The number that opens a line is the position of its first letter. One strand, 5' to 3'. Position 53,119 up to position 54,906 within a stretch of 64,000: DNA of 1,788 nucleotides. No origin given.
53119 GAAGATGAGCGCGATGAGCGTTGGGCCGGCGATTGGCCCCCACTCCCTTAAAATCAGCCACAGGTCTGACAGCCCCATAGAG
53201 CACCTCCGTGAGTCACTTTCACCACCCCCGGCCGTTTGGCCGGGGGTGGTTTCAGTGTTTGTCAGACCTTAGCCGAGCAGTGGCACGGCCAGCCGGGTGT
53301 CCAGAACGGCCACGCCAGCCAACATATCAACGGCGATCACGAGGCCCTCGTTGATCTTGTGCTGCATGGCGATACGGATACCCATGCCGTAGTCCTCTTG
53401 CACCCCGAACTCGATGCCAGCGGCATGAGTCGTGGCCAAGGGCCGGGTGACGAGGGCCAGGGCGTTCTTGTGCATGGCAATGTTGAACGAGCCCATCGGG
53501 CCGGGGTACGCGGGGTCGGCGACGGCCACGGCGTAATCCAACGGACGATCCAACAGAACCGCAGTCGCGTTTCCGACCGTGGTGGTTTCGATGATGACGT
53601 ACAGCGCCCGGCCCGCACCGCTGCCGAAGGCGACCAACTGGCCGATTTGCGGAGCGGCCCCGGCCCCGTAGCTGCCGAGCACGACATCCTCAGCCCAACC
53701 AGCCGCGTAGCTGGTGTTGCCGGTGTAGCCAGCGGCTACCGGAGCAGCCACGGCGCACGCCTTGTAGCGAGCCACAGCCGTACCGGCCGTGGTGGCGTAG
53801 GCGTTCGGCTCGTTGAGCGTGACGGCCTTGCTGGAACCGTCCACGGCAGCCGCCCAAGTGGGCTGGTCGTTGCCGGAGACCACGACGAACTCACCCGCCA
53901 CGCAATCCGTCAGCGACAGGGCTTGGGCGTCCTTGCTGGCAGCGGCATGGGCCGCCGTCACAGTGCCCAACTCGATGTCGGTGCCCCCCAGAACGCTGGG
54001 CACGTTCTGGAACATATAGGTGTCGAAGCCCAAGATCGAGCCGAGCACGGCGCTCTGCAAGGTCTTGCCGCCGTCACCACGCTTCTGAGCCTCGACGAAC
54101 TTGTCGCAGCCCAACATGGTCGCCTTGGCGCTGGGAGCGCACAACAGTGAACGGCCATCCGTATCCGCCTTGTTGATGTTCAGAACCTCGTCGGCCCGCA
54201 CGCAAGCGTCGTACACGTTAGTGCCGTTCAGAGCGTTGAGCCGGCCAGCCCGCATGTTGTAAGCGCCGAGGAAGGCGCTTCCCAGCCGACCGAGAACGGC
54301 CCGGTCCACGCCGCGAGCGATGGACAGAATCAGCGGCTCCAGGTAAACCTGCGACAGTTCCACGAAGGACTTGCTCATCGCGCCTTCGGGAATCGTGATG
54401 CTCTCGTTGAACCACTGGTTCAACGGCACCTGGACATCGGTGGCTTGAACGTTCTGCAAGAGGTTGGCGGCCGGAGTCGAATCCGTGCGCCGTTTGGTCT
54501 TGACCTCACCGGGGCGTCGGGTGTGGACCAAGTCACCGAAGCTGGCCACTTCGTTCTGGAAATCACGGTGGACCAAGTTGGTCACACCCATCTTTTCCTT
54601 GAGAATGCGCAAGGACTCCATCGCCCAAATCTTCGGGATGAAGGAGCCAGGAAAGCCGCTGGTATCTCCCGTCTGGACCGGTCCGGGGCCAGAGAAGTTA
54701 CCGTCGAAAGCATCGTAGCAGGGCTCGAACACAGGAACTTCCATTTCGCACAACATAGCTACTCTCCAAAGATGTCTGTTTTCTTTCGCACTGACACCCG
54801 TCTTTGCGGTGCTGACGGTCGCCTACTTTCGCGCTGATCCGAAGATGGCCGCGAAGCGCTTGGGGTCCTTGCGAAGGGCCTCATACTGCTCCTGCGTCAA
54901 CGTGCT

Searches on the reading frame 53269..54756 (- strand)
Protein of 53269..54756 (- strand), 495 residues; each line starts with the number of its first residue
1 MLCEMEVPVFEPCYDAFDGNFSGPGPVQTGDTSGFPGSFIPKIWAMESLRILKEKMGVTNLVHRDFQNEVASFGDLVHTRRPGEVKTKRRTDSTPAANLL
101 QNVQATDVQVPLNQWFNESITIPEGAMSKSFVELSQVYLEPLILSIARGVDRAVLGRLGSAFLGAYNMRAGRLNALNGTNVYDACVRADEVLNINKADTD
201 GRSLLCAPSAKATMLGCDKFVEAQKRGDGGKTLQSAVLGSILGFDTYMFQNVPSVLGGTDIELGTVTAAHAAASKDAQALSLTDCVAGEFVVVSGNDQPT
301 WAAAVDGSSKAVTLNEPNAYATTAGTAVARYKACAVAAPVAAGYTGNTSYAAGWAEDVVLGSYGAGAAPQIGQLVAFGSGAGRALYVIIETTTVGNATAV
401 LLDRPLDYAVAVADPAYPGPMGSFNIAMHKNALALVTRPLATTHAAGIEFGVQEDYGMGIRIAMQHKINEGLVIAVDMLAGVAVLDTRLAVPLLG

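Call 12: search_protein_families(library=phrogs, proteins=[window:53269-54756:-], max_evalue=0.001)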
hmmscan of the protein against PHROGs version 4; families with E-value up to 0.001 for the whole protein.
window:53269-54756:- (495 aa): 2 families
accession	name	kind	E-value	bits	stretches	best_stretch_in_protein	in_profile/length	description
phrog_283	-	head and packaging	8.5e-34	118.5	1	40-495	8-383/385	major head protein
phrog_267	-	head and packaging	7.4e-17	62.6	1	30-287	27-305/410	major head protein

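Call 13: search_protein_families(library=pfam, proteins=[window:53269-54756:-], max_evalue=0.01)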
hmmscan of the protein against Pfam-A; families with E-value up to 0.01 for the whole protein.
window:53269-54756:- (495 aa): 1 family
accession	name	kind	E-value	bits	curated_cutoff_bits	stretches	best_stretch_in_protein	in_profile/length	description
PF11651.14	P22_CoatProtein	-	4.2e-16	59.2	24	2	41-280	9-240/423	P22 coat protein - gene protein 5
